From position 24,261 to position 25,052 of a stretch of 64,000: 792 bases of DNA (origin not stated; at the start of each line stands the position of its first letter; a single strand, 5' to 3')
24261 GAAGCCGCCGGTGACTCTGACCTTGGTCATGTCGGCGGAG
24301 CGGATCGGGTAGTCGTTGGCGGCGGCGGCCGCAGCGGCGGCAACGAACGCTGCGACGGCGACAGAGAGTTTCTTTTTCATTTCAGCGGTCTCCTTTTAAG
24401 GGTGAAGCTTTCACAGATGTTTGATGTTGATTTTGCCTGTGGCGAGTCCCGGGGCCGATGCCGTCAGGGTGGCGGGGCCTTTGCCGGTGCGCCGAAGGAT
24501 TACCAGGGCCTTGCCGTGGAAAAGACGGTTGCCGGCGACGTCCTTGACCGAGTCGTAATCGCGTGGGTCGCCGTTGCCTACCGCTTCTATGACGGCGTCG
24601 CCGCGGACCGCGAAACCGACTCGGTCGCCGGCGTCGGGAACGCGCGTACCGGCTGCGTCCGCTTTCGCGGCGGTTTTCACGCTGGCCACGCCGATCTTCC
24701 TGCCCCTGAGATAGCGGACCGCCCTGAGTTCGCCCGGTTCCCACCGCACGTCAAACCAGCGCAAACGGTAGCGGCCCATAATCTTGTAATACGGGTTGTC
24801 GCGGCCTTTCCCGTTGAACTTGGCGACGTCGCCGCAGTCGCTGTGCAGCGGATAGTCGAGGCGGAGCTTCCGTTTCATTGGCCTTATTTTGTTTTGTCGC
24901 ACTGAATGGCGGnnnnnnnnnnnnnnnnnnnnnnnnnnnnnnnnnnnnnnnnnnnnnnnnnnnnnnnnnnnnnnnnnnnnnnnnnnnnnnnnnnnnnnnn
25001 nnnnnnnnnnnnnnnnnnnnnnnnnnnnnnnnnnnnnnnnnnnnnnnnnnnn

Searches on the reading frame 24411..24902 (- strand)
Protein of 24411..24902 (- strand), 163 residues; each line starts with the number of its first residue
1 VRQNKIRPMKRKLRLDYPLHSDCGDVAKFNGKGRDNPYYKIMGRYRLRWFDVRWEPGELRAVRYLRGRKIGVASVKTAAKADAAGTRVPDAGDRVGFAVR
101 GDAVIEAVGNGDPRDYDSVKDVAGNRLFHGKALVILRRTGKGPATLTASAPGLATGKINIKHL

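Call 10: search_protein_families(library=pfam, proteins=[window:24411-24902:-], max_evalue=0.01)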
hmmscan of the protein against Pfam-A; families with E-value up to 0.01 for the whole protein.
window:24411-24902:- (163 aa): 2 families
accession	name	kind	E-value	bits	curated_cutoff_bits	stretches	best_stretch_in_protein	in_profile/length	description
PF18565.7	Glyco_hydro2_C5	-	1.2e-16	60.9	32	1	79-158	23-102/103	Glycoside hydrolase family 2 C-terminal domain 5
PF16355.11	DUF4982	-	0.00013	22.3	23.9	1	44-70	34-60/61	Domain of unknown function (DUF4982)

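Call 13: find_encoding_contigs(protein=window:24411-24902:-, flank=10000, max_places=10)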
Protein window:24411-24902:- (163 aa): no gene with exactly this product is on record in the collection.

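Call 17: find_encoding_contigs(protein=window:24411-24878:-, flank=10000, max_places=10)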
Protein window:24411-24878:- (155 aa): 3 contigs read that carry it; 2 places shown.
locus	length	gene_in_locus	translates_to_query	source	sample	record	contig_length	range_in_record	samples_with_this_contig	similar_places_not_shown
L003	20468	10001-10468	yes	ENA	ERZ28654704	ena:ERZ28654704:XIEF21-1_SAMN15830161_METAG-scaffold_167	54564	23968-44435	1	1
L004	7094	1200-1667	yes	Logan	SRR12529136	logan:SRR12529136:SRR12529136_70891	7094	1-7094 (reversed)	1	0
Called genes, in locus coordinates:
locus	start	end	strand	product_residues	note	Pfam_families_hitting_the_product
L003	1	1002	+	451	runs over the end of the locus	PF01408:GFO_IDH_MocA, PF19051:GFO_IDH_MocA_C2 (weak), PF02894:GFO_IDH_MocA_C (weak), PF22725:GFO_IDH_MocA_C3 (weak)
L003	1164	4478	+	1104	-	PF01408:GFO_IDH_MocA, PF16126:DUF4838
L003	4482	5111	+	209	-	-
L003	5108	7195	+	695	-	PF00933:Glyco_hydro_3, PF01915:Glyco_hydro_3_C, PF14310:Fn3-like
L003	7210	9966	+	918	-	PF16126:DUF4838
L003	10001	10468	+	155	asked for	PF18565:Glyco_hydro2_C5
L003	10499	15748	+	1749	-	PF07944:Beta-AFase-like_GH127_cat, PF20736:Glyco_hydro127M, PF20737:Glyco_hydro127C, PF16126:DUF4838, PF22666:Glyco_hydro_2_N2 (weak), PF02836:Glyco_hydro_2_C, PF16355:DUF4982, PF18565:Glyco_hydro2_C5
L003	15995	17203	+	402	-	PF12708:Pect-lyase_RHGA_epim (faint)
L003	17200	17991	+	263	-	-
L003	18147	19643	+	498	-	PF00772:DnaB, PF13481:AAA_25, PF03796:DnaB_C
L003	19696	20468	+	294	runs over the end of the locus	PF27454:McsB_C (weak)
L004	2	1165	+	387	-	?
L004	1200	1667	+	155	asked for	PF18565:Glyco_hydro2_C5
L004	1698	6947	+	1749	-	PF07944:Beta-AFase-like_GH127_cat, PF20736:Glyco_hydro127M, PF20737:Glyco_hydro127C, PF16126:DUF4838, PF22666:Glyco_hydro_2_N2 (weak), PF02836:Glyco_hydro_2_C, PF16355:DUF4982, PF18565:Glyco_hydro2_C5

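Call 54: search_solved_structures(query=window:24411-24902:-, max_evalue=0.001, show_alignments=1)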
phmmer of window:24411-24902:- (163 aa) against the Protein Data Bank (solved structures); distinct sequences matched with E-value up to 0.001: 11.
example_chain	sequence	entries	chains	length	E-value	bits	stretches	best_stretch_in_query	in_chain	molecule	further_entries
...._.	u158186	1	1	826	2.5e-12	50.1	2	77-156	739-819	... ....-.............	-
6qub_B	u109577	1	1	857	5e-08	36.1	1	81-160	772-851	Beta-galactosidase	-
6qub_A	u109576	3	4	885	5.4e-08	36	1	81-160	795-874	Beta-galactosidase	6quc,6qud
5dmy_A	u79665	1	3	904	6.4e-08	35.7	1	81-160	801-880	Beta-galactosidase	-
7rsk_A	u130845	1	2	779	6.8e-08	35.7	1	78-158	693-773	Glycosyl hydrolase family 2, sugar binding domain protein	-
7nit_A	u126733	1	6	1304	7.7e-08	35.5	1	81-160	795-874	Beta-galactosidase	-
6b6l_A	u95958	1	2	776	8.5e-08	35.3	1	78-157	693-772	Glycosyl hydrolase family 2, sugar binding domain protein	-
5t98_A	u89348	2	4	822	4.3e-06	29.8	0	79-160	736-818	Glycoside Hydrolase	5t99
7cwd_A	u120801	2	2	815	5e-06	29.6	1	74-160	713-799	beta-glalactosidase | beta-galactosidase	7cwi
4ypj_A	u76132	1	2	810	6.5e-05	26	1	60-157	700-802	Beta galactosidase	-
8q2h_A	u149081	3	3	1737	0.00034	23.6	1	74-157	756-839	beta-galactosidase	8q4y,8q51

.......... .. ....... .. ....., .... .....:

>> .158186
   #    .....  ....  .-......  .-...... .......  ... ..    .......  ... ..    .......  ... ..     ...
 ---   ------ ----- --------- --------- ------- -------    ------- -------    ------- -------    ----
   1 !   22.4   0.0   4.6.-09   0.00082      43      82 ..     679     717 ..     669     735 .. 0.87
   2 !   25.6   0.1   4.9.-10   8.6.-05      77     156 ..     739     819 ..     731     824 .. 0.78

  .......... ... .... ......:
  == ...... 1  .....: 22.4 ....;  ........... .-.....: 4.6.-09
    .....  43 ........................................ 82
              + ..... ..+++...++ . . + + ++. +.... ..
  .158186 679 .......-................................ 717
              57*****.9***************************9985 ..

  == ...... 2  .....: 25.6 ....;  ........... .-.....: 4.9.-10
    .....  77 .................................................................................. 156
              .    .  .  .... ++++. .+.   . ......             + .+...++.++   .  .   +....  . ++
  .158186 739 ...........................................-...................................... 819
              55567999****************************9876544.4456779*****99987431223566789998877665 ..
